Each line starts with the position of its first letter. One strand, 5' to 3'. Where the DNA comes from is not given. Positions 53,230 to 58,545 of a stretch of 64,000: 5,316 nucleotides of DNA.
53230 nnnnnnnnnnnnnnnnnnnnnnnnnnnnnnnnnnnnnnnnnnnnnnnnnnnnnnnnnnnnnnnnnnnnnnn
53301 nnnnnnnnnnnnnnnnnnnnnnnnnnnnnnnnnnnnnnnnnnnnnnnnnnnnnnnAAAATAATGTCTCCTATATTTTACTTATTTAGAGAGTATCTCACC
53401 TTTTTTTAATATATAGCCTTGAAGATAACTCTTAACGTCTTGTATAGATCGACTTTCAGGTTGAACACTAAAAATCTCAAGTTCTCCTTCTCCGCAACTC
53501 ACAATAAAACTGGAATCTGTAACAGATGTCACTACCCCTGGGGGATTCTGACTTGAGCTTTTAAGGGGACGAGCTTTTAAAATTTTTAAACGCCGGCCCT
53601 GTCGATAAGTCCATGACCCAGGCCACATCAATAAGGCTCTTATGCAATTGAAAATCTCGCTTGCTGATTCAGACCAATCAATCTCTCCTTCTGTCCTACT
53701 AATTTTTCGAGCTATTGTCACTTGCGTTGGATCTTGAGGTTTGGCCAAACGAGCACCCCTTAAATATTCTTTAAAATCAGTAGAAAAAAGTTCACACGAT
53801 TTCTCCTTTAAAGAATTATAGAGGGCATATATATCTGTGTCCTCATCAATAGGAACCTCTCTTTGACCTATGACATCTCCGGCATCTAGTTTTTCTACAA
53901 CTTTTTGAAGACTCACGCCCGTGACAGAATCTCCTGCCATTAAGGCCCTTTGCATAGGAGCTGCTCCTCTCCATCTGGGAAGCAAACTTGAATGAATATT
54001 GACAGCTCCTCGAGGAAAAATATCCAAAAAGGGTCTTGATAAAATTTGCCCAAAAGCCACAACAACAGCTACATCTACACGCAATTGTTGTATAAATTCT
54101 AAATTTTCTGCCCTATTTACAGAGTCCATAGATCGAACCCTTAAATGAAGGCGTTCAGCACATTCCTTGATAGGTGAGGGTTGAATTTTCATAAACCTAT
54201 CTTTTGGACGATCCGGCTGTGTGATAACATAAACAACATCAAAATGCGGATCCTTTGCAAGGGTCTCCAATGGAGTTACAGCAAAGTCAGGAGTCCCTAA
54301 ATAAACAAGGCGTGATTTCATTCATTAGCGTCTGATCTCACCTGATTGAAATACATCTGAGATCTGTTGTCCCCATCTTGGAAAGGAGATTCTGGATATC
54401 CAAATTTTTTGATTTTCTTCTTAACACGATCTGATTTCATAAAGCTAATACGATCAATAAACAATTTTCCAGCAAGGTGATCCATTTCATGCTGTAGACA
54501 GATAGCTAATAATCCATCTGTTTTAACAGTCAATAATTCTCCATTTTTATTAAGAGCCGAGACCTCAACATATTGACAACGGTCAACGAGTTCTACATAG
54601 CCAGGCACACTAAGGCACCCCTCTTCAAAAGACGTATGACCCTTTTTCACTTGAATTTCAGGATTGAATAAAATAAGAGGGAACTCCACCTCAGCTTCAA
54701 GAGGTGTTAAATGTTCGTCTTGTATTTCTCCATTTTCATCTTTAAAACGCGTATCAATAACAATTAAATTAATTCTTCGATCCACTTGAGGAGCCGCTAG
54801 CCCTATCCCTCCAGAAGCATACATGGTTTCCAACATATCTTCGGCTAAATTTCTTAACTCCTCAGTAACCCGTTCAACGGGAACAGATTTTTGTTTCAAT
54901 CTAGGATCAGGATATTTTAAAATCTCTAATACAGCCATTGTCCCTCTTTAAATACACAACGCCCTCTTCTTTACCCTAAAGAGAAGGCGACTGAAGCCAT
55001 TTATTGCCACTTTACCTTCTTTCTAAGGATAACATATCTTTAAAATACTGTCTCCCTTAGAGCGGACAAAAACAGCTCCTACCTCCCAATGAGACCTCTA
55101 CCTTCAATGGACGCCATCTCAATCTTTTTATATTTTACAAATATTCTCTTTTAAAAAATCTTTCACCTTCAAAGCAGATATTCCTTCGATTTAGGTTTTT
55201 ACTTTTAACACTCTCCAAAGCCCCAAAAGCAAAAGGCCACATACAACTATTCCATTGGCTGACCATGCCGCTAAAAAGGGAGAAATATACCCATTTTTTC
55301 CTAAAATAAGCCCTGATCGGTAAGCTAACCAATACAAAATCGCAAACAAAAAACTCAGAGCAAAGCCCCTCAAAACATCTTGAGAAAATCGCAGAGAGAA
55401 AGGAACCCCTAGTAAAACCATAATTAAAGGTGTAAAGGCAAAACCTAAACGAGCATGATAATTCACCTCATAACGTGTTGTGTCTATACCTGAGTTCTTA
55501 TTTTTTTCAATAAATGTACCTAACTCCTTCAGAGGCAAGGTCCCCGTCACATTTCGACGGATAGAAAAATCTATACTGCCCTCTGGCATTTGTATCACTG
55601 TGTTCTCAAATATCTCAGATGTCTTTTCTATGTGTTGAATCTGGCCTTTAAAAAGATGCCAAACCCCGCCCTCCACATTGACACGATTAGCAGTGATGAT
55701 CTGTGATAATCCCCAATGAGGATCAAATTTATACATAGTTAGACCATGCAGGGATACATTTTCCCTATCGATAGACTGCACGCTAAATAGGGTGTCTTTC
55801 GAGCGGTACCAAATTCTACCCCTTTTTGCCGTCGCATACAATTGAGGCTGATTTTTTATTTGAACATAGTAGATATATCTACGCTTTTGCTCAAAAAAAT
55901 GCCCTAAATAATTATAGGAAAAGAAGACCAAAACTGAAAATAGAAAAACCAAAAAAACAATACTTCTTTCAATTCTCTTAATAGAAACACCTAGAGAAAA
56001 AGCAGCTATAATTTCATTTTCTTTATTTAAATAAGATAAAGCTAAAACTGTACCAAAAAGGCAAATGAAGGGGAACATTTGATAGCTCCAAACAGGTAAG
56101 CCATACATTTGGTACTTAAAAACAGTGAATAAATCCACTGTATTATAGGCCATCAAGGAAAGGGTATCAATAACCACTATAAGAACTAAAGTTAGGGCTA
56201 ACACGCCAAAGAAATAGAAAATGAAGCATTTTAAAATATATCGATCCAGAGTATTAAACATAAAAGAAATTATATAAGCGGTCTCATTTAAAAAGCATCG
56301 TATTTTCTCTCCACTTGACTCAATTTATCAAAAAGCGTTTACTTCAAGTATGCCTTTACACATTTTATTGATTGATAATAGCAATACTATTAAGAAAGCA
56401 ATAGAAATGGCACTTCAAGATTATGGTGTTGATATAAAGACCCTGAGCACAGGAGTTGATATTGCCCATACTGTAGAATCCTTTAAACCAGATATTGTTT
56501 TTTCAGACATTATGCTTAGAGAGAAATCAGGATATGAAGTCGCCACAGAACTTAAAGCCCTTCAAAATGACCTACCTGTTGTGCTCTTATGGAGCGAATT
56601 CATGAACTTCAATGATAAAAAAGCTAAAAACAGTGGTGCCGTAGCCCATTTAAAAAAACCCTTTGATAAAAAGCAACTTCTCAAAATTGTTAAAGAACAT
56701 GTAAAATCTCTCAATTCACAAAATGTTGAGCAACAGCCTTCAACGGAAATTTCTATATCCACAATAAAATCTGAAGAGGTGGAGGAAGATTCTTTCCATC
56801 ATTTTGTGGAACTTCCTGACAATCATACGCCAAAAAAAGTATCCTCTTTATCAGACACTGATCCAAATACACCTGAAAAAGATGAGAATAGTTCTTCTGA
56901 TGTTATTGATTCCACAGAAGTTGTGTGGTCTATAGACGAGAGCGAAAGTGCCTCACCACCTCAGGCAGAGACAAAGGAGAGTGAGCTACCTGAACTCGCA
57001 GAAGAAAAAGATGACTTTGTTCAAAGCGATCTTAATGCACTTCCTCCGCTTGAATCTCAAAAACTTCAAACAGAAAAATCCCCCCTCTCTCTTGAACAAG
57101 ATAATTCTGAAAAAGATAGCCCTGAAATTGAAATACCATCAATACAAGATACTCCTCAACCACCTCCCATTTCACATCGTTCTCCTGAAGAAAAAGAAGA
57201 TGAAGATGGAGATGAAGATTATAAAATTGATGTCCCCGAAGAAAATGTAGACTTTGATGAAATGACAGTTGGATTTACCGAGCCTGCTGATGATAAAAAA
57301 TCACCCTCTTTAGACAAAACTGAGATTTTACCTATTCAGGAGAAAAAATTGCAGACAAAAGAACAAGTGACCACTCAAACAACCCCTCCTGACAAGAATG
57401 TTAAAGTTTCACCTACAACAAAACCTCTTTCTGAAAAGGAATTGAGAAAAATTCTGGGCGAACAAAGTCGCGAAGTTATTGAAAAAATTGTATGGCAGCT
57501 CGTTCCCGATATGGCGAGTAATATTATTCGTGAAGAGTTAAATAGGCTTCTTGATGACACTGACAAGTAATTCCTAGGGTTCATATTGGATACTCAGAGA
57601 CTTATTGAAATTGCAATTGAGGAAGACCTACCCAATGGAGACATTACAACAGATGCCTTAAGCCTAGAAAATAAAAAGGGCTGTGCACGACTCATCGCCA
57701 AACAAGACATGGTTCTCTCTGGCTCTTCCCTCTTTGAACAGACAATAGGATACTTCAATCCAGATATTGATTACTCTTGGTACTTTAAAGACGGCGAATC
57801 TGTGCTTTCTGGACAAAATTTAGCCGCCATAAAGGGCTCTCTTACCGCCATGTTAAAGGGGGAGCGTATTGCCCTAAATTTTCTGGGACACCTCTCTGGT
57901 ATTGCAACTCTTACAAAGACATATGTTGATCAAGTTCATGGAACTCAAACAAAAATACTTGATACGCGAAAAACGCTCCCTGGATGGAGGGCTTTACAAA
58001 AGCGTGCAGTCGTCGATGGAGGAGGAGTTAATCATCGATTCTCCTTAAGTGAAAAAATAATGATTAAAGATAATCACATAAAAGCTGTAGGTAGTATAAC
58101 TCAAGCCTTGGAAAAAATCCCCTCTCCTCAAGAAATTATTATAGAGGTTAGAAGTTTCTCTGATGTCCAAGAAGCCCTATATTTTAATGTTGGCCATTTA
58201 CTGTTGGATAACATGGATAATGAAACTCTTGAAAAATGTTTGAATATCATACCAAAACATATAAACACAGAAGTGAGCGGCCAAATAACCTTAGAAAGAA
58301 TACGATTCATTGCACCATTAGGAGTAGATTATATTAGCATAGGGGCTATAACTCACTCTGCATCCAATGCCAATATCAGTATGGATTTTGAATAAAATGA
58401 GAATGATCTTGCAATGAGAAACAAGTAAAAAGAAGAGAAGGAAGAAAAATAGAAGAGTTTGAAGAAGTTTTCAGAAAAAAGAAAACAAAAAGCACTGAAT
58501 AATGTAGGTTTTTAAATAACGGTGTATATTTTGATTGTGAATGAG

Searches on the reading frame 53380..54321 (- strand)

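Call 41: search_protein_families(library=pfam, proteins=[window:53380-54321:-], max_evalue=0.00001)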
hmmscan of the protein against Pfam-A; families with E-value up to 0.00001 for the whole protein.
window:53380-54321:- (313 aa): 2 families
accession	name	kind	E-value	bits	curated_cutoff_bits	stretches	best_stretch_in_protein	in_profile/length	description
PF00551.24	Formyl_trans_N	-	6.8e-39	133.9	26.1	1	4-179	2-177/181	Formyl transferase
PF02911.23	Formyl_trans_C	-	3.7e-24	85.2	21.1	1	206-303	1-99/100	Formyl transferase, C-terminal domain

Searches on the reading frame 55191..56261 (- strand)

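Call 41: search_protein_families(library=pfam, proteins=[window:55191-56261:-], max_evalue=0.00001)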
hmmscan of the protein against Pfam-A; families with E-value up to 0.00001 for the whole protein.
window:55191-56261:- (356 aa): 1 family
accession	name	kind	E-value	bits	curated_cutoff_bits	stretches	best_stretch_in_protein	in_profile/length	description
PF03739.19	LptF_LptG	-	6.2e-68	229.8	27.9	1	7-345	1-349/353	Lipopolysaccharide export system permease LptF/LptG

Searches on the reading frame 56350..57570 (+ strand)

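Call 41: search_protein_families(library=pfam, proteins=[window:56350-57570:+], max_evalue=0.00001)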
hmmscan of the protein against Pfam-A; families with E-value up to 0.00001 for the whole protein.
window:56350-57570:+ (406 aa): 1 family
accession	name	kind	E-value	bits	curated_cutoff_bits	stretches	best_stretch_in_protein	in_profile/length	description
PF00072.30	Response_reg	-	9.3e-18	64.9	30.2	1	5-114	1-110/111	Response regulator receiver domain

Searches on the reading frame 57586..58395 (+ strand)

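Call 41: search_protein_families(library=pfam, proteins=[window:57586-58395:+], max_evalue=0.00001)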
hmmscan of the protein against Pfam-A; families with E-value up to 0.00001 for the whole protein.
window:57586-58395:+ (269 aa): 2 families
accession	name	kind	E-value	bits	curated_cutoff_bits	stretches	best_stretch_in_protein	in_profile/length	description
PF01729.25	QRPTase_C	-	5.3e-46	156.9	23.1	1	106-267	1-169/169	Quinolinate phosphoribosyl transferase, C-terminal domain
PF02749.22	QRPTase_N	-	3.1e-19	69.4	27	1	19-104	1-82/82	Quinolinate phosphoribosyl transferase, N-terminal domain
